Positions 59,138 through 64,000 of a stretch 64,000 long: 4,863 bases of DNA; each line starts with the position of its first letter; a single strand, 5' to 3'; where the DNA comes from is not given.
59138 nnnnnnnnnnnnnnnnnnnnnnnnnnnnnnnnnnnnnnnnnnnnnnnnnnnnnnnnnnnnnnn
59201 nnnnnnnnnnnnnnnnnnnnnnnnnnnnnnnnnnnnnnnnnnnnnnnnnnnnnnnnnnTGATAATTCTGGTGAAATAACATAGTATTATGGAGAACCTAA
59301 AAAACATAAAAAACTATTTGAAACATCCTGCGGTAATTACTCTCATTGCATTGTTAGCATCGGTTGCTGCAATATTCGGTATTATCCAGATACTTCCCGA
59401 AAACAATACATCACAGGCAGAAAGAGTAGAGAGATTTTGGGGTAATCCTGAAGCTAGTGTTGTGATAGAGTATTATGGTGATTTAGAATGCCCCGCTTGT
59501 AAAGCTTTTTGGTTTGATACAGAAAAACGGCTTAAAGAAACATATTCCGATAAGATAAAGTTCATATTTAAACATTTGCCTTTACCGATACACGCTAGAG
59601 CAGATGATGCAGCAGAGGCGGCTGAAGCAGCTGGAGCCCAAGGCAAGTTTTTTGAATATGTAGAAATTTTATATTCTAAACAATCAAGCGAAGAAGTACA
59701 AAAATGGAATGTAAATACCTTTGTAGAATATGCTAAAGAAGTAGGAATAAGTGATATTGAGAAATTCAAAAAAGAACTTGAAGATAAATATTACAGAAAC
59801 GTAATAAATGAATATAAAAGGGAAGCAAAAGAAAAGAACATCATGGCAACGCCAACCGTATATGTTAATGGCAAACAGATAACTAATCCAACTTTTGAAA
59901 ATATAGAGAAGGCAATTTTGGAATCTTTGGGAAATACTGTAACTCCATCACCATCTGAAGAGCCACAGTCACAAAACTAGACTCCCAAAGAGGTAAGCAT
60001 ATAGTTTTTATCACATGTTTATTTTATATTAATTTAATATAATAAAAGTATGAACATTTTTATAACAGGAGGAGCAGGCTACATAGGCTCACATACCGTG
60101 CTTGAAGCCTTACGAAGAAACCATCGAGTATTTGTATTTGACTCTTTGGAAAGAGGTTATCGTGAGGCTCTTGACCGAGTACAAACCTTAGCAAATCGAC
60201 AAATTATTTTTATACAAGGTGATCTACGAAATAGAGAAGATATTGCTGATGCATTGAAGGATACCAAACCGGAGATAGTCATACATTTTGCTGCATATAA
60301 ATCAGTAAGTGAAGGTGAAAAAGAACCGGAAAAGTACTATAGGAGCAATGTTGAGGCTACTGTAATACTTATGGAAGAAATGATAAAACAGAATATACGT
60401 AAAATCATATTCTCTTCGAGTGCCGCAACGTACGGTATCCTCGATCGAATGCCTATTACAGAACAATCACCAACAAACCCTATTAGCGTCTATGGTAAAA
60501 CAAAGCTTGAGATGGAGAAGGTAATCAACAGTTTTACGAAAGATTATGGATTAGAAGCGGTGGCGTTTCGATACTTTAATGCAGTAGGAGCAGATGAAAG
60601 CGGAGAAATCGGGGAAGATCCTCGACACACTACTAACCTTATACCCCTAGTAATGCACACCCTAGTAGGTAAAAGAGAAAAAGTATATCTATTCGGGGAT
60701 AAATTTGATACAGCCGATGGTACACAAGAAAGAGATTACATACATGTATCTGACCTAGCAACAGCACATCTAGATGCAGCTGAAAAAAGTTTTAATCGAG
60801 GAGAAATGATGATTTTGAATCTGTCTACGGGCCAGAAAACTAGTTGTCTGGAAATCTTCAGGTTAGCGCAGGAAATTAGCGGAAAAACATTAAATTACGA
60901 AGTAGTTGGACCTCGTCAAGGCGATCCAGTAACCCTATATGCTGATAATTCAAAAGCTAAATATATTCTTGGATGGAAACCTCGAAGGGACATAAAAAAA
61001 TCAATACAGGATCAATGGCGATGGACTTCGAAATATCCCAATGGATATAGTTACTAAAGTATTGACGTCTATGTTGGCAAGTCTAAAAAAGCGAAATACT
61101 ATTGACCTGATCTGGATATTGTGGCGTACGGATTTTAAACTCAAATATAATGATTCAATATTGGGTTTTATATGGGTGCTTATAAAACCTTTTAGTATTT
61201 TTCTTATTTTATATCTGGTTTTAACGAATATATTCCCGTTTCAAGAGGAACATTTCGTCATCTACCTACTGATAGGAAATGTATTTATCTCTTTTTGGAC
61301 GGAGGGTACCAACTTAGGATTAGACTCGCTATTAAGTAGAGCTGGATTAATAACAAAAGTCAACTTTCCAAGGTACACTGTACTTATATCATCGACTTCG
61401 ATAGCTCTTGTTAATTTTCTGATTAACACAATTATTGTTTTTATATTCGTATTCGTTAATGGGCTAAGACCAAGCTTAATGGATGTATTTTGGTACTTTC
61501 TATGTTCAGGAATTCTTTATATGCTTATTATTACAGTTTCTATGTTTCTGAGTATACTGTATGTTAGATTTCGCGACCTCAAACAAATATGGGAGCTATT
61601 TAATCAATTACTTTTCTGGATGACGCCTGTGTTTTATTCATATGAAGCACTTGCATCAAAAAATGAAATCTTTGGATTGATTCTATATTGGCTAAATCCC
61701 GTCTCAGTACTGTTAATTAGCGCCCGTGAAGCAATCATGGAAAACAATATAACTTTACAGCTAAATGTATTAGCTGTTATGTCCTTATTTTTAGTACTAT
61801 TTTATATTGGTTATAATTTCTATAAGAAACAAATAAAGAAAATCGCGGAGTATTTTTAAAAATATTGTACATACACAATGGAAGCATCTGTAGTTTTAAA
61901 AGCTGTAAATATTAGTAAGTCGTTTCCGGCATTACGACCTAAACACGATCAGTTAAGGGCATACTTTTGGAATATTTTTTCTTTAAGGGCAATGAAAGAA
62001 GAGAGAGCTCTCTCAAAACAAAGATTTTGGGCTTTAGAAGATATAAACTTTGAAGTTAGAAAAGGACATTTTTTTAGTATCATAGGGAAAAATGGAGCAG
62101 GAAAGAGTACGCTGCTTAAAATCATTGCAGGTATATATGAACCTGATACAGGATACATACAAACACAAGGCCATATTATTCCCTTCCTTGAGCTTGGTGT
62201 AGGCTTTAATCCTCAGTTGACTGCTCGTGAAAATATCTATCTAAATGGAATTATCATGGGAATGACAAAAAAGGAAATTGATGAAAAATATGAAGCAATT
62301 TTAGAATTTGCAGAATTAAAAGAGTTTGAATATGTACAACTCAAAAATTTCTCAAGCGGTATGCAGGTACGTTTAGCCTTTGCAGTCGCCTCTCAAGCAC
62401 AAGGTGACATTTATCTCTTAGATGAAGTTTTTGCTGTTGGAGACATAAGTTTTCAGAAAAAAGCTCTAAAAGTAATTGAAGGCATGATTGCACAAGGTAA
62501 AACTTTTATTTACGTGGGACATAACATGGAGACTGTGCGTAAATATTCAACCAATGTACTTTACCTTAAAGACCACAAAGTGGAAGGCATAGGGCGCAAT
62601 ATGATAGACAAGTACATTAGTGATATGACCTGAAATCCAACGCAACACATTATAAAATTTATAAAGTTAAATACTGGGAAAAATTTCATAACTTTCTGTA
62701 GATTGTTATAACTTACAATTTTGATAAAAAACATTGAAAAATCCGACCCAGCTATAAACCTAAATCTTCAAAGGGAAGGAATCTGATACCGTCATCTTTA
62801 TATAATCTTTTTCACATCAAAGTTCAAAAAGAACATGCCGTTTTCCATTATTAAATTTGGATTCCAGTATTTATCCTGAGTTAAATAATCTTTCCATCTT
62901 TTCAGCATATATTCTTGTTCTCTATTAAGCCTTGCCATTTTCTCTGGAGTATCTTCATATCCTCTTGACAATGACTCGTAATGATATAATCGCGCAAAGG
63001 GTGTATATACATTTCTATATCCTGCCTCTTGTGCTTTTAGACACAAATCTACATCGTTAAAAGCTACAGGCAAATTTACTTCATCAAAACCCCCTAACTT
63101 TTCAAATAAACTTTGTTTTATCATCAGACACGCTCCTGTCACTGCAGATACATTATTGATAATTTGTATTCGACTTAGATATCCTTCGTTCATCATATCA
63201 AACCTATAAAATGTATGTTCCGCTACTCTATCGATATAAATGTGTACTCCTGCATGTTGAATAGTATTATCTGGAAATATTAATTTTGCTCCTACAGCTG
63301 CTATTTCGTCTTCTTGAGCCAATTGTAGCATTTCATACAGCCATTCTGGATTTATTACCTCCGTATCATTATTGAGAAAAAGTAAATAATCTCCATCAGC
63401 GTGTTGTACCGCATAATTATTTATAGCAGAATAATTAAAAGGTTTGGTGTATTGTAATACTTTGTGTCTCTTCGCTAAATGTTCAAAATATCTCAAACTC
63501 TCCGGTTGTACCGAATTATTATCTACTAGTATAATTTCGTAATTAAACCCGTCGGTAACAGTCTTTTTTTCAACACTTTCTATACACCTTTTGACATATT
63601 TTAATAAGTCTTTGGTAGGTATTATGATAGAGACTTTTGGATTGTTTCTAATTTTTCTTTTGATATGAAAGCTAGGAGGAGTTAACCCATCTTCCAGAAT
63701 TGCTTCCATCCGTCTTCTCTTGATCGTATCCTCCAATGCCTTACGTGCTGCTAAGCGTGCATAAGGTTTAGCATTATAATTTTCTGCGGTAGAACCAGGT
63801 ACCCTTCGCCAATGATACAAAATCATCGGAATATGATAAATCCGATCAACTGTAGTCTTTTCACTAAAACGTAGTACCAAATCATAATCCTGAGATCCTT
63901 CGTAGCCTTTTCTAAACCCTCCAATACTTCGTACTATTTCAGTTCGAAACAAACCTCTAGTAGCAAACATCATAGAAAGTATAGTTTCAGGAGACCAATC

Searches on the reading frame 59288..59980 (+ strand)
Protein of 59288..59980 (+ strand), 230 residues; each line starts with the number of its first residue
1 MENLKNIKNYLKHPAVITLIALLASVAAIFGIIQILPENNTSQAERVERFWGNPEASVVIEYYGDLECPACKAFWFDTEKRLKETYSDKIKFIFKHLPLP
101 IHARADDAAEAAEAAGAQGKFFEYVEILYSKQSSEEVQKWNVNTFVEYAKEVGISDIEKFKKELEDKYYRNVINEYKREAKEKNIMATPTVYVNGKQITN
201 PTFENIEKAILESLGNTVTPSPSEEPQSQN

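Call 72: search_protein_families(library=pfam, proteins=[window:59288-59980:+], max_evalue=0.0001)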
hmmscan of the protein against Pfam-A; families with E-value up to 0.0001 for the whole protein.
window:59288-59980:+ (230 aa): 2 families
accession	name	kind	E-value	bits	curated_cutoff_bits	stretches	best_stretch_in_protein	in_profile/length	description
PF13462.12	Thioredoxin_4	-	4e-30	105.6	23.2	1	48-210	5-163/165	Thioredoxin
PF01323.26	DSBA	-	2e-11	44.4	25.6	1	60-210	2-190/191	DSBA-like thioredoxin domain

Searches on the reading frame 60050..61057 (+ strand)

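Call 72: search_protein_families(library=pfam, proteins=[window:60050-61057:+], max_evalue=0.0001)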
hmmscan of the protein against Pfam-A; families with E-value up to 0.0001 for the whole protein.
window:60050-61057:+ (335 aa): 10 families
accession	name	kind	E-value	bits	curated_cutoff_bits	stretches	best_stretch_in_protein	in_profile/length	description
PF01370.27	Epimerase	-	1.3e-54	185.6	20.9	1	3-249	1-230/240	NAD dependent epimerase/dehydratase family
PF16363.11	GDP_Man_Dehyd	-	1.2e-50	173.3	27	1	4-321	1-331/332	GDP-mannose 4,6 dehydratase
PF04321.23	RmlD_sub_bind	-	4.6e-22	78.8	27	1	1-165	1-142/287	RmlD substrate binding domain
PF02719.21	Polysacc_synt_2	-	1.7e-19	70.5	20.2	1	3-181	1-174/293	Polysaccharide biosynthesis protein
PF01073.25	3Beta_HSD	-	2e-17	63.6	22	1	5-160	2-158/280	3-beta hydroxysteroid dehydrogenase/isomerase family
PF13460.12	NAD_binding_10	-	7.2e-09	36.2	27.2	1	7-161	1-133/184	NAD(P)H-binding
PF00106.31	adh_short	-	2.5e-08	34.1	26.6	1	3-126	3-138/195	short chain dehydrogenase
PF07993.18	NAD_binding_4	-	6.9e-07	29.1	20.1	1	5-189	1-218/258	Male sterility protein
PF05368.20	NmrA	-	4.9e-06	26.8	27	1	3-74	5-72/298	NmrA-like family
PF08659.16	KR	-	7.3e-05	23.2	22.6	0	4-127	4-139/180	KR domain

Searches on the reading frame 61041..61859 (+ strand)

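Call 74: search_protein_families(library=pfam, proteins=[window:61041-61859:+], max_evalue=0.01)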
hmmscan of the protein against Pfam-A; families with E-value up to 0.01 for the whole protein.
window:61041-61859:+ (272 aa): 1 family
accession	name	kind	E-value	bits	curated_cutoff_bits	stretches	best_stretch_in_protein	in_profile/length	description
PF01061.29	ABC2_membrane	-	3.2e-13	50.1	26.9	1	23-231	2-209/211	ABC-2 type transporter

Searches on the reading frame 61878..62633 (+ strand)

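Call 74: search_protein_families(library=pfam, proteins=[window:61878-62633:+], max_evalue=0.01)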
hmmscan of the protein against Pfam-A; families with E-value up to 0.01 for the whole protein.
window:61878-62633:+ (251 aa): 6 families
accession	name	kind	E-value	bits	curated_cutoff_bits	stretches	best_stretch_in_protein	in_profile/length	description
PF00005.33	ABC_tran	-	7.8e-24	85.3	25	1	53-185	1-136/137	ABC transporter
PF13304.12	AAA_21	-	6.6e-06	26.8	27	1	66-86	2-22/304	AAA domain, putative AbiEii toxin, Type IV TA system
PF02463.25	SMC_N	-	2.3e-05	24.4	40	0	63-83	24-44/220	RecF/RecN/SMC N terminal domain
PF13476.12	AAA_23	-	4.4e-05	24.7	27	1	54-83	13-39/201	AAA domain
PF13555.12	AAA_29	-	0.00088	19.4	27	1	59-80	18-39/61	P-loop containing region of AAA domain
PF13175.12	AAA_15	-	0.006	16.7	32.1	1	65-86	25-46/374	AAA ATPase domain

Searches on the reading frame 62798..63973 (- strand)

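Call 74: search_protein_families(library=pfam, proteins=[window:62798-63973:-], max_evalue=0.01)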
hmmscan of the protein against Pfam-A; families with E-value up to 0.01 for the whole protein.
window:62798-63973:- (391 aa): 5 families
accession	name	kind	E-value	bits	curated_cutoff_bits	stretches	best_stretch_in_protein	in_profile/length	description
PF00535.33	Glycos_transf_2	-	6.8e-21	75.4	23.3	1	115-293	1-167/168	Glycosyl transferase family 2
PF13641.12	Glyco_tranf_2_3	-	2.6e-13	51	27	1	112-333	1-213/230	Glycosyltransferase like family 2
PF10111.15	Glyco_tranf_2_2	-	6.4e-10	39.4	27.3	1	132-328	17-212/276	Glycosyltransferase like family 2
PF13632.12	Glyco_trans_2_3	-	1.7e-09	38.2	27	1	197-370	2-139/198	Glycosyl transferase family group 2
PF13712.12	Glyco_tranf_2_5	-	3.1e-09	37.3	27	1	125-324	10-180/210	Glycosyltransferase like family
